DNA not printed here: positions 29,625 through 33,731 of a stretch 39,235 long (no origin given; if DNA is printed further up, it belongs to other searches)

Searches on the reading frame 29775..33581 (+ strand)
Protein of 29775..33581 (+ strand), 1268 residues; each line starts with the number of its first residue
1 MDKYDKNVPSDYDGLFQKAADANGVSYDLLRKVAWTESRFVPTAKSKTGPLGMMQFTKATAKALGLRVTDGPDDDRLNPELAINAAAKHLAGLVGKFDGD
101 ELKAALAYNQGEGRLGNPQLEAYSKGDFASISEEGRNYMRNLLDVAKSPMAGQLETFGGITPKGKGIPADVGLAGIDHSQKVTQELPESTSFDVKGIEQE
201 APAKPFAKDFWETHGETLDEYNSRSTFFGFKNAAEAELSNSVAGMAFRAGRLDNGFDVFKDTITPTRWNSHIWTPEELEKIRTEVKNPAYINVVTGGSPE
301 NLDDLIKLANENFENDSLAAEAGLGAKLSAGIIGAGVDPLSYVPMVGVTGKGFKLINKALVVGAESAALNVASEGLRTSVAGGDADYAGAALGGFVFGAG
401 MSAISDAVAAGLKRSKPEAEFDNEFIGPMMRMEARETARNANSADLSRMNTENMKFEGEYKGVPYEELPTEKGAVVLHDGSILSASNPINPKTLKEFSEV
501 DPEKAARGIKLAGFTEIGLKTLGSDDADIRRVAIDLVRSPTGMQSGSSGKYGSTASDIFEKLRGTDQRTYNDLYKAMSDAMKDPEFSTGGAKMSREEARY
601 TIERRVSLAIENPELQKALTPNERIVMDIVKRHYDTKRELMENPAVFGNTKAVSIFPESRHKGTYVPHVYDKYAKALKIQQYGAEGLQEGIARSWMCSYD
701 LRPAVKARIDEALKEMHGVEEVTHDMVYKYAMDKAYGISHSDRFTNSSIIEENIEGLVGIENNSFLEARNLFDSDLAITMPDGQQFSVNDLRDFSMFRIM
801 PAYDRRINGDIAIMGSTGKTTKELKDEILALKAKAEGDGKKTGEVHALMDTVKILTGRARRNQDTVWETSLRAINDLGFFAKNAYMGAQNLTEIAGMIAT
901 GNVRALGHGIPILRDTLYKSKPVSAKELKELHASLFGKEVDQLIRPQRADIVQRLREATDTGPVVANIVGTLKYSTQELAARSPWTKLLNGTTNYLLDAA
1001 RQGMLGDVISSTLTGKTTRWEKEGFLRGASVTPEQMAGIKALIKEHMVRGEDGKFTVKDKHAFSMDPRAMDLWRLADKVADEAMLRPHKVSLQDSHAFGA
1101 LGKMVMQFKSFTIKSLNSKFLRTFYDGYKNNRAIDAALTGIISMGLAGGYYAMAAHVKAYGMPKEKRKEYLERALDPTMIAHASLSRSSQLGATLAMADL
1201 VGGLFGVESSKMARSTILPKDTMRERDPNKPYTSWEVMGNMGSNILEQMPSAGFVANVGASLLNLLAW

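Call 63: search_protein_families(library=pfam, proteins=[P0008], max_evalue=0.01)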
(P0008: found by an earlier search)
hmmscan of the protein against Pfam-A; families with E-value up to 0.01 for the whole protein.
P0008 (467 aa): 2 families
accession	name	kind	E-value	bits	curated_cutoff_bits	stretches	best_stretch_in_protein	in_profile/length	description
PF03906.20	Phage_T7_tail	-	2.8e-71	238.7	25.2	1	1-162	1-157/157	Phage T7 tail fibre protein, N-terminal domain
PF05662.19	YadA_stalk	-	8.9e-05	23.2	28.4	1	135-167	1-33/43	Coiled stalk of trimeric autotransporter adhesin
